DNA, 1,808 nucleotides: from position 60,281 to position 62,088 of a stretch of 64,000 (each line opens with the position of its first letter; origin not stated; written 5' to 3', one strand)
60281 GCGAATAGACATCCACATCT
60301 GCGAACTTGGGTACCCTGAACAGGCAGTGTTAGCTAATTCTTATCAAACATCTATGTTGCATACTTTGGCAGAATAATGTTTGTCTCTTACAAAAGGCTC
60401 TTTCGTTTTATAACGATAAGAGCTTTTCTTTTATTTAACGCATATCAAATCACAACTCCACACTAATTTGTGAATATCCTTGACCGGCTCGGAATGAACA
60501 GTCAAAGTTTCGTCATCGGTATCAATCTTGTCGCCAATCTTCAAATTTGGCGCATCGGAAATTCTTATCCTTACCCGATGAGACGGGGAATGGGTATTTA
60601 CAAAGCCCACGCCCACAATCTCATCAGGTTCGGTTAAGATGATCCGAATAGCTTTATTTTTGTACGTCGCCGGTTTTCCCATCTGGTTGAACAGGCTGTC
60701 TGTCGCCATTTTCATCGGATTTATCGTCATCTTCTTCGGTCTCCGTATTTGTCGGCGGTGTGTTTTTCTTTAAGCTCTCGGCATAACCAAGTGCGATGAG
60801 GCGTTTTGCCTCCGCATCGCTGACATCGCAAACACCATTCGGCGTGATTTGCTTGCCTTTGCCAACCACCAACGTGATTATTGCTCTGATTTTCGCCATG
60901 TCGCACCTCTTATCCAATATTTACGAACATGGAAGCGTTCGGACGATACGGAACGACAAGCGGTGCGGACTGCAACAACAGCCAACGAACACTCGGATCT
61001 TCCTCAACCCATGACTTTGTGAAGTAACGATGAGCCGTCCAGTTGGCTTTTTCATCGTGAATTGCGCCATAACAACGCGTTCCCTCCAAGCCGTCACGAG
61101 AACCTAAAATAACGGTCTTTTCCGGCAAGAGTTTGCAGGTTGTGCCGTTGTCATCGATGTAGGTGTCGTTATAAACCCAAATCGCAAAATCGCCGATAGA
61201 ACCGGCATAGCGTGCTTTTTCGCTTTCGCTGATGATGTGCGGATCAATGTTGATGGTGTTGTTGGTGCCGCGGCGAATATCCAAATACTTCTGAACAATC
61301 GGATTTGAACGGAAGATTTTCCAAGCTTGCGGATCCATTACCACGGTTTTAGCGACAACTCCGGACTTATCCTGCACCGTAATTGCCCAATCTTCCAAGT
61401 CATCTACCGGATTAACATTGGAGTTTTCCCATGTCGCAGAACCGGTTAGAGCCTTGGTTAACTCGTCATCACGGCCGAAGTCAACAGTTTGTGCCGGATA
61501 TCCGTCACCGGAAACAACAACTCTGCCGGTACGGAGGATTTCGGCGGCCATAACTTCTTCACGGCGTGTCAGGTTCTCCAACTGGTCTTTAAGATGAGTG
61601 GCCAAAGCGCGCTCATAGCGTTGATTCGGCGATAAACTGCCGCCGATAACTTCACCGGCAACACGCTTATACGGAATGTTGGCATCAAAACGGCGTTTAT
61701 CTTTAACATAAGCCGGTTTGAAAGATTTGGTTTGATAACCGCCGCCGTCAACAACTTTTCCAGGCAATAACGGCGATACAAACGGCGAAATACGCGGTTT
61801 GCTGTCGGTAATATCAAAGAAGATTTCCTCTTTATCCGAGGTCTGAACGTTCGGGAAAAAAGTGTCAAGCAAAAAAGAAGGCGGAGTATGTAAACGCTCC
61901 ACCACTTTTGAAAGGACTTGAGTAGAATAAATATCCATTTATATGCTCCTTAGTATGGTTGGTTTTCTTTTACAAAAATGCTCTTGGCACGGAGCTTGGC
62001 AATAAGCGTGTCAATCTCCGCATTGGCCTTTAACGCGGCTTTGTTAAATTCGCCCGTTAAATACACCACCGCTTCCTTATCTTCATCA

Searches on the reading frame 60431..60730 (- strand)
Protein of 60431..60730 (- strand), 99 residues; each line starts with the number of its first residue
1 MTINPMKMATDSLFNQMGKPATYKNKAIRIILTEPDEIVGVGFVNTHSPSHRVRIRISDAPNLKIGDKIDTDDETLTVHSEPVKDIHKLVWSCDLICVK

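Call 5: search_protein_families(library=pfam, proteins=[window:60431-60730:-], max_evalue=0.1)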
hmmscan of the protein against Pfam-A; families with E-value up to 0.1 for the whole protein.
window:60431-60730:- (99 aa): 2 families
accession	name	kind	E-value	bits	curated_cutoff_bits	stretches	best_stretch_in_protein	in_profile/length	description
PF05354.17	Phage_attach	-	4.7e-14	53.2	26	1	9-95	7-99/99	Phage Head-Tail Attachment protein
PF25274.1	MJ0548_C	-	0.091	13.4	27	1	47-81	52-86/97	Connectase MJ0548-like, C-terminal domain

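Call 6: search_protein_families(library=phrogs, proteins=[window:60431-60730:-], max_evalue=0.01)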
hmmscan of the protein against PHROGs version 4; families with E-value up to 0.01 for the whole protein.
window:60431-60730:- (99 aa): 2 families
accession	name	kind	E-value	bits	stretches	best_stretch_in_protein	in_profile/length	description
phrog_7787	-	unknown function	3.8e-20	72.7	1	5-96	3-100/102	-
phrog_82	-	connector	3.4e-05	24.7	1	8-79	13-89/118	head closure Hc1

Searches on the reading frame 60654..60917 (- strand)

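Call 5: search_protein_families(library=pfam, proteins=[window:60654-60917:-], max_evalue=0.1)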
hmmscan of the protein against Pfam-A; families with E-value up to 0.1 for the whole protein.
window:60654-60917:- (87 aa): 1 family
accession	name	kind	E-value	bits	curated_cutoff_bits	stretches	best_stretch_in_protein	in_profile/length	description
PF23976.1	DUF7302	-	2e-05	25.3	24.9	1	28-58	10-40/61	Family of unknown function (DUF7302)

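Call 6: search_protein_families(library=phrogs, proteins=[window:60654-60917:-], max_evalue=0.01)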
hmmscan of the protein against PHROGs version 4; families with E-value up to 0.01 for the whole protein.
window:60654-60917:- (87 aa): 3 families
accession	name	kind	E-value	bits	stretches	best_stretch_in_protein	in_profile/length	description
phrog_2616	-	unknown function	7.2e-11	43.6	1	7-69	1-67/77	-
phrog_748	-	connector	0.0014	20.2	1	28-66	10-46/63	head-tail connector protein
phrog_829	-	unknown function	0.0061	17.7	1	30-62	19-51/63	-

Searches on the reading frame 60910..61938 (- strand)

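Call 5: search_protein_families(library=pfam, proteins=[window:60910-61938:-], max_evalue=0.1)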
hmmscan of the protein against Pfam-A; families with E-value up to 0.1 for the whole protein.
window:60910-61938:- (342 aa): 1 family
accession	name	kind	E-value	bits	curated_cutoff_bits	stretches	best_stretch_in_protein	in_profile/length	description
PF03864.22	Phage_cap_E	-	2.2e-73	247.6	22.9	1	5-337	1-325/329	Phage major capsid protein E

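Call 6: search_protein_families(library=phrogs, proteins=[window:60910-61938:-], max_evalue=0.01)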
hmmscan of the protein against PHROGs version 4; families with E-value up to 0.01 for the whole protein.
window:60910-61938:- (342 aa): 6 families
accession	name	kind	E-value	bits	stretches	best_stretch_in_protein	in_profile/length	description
phrog_29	-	head and packaging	1.9e-85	288.6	1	1-340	26-357/439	major head protein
phrog_6020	-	head and packaging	1.8e-57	195.8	1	1-340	1-339/473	major head protein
phrog_2353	-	head and packaging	5.3e-53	181.4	1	1-312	1-311/481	major head protein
phrog_6281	-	unknown function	7.8e-31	108.4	1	1-206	1-205/209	-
phrog_18489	-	unknown function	5.4e-10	40.5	1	4-83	6-85/151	-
phrog_1005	-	head and packaging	2.4e-06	28.1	1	159-219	138-198/315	major head protein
